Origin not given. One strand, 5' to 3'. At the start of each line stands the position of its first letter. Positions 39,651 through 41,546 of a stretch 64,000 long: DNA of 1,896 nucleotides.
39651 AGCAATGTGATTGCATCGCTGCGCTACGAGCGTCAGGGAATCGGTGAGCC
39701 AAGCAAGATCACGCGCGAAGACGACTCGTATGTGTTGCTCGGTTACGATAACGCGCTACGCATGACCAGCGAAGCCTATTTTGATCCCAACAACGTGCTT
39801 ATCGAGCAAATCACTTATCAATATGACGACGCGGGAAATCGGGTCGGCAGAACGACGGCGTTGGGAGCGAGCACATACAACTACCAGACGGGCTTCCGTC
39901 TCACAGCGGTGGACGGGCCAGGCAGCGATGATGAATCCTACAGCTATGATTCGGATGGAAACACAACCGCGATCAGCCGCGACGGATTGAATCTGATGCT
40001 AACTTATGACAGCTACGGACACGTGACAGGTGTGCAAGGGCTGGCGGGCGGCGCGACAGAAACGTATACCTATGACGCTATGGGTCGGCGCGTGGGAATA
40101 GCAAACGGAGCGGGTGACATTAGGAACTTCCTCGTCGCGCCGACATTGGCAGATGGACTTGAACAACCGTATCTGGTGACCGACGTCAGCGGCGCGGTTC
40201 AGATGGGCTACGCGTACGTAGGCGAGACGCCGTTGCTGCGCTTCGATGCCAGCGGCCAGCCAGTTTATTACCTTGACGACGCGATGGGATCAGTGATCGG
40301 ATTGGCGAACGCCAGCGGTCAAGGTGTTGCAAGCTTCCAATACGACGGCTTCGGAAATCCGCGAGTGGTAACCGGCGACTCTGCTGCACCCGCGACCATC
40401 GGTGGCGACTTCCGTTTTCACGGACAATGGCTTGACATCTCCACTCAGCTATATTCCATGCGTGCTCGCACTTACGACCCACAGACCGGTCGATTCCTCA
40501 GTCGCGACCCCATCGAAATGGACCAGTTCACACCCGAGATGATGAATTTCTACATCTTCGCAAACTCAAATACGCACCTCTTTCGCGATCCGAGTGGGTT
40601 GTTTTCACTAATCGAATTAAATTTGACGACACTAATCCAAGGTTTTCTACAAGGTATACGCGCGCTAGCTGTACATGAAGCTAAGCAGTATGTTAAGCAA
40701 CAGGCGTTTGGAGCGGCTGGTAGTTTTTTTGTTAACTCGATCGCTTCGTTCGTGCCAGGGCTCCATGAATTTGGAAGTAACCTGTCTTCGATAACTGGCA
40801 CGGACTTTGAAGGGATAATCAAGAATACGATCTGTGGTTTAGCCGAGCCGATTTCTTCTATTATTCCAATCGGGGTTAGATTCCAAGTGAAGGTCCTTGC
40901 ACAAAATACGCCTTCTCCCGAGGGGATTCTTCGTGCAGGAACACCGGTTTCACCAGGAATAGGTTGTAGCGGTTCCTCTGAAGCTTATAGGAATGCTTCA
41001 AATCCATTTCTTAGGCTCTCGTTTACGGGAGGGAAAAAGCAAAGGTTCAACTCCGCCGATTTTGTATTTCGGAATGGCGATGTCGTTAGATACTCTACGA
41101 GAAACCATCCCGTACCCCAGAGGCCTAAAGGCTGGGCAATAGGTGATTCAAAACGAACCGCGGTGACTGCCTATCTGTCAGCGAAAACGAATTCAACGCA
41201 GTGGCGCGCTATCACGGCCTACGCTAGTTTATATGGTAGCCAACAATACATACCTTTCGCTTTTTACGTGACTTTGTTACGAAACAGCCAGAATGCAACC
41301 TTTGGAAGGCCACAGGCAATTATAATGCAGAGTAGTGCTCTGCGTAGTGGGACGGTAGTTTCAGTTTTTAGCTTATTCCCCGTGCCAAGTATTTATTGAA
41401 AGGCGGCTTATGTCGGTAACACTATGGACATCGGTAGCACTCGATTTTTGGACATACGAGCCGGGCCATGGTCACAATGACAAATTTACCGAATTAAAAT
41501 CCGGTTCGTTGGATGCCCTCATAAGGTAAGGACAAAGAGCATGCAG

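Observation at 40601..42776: Novel C-terminal toxin module followed by two ankyrin-repeat candidate immunity proteins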

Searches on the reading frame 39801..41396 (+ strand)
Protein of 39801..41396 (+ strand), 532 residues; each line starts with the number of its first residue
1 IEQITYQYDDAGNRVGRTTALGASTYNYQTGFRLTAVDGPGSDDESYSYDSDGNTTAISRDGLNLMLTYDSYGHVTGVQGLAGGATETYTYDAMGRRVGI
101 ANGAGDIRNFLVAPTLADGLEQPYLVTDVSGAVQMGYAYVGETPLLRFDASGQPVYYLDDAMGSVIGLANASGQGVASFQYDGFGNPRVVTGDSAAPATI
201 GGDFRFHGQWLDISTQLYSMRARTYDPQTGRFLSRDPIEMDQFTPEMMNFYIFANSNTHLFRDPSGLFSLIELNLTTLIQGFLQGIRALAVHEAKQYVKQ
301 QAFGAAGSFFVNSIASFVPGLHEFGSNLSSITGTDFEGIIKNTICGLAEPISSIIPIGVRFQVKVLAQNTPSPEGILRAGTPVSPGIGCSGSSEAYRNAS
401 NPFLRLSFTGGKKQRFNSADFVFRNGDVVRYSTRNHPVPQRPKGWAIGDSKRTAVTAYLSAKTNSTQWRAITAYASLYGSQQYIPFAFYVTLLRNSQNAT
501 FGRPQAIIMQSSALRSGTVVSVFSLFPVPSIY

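Call 10: search_protein_families(library=pfam, proteins=[window:39801-41396:+], max_evalue=1)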
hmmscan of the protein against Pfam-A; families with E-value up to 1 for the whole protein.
window:39801-41396:+ (532 aa): 3 families
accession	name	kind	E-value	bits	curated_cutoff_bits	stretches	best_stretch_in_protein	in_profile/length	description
PF05593.20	RHS_repeat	-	6e-11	42.9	22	3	69-106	1-37/38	RHS Repeat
PF25023.1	TEN_YD-shell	-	8.4e-07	27.9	50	1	44-258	684-890/909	Teneurin YD-shell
PF14003.11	YlbE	-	0.12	13.1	27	1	226-251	10-35/61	YlbE-like protein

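Call 11: search_protein_families(library=ncbifam, proteins=[window:39801-41396:+], max_evalue=1)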
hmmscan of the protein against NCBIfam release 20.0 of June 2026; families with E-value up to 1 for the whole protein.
window:39801-41396:+ (532 aa): 4 families
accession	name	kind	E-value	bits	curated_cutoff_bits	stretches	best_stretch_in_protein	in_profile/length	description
TIGR03696.1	Rhs_assc_core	domain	4.5e-18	65.5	32.5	1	181-267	1-76/76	RHS repeat-associated core domain-containing protein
NF041261.1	RHS_core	equivalog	3.2e-12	45.1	2000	2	5-110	559-664/1261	RHS element core protein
TIGR01643.1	YD_repeat_2x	repeat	3.8e-10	39.8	15.8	2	3-25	17-39/42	YD repeat-containing protein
NF045800.1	FibBindPlpA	equivalog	0.11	10.7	1300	1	6-187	64-212/965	fibronectin-binding protein PlpA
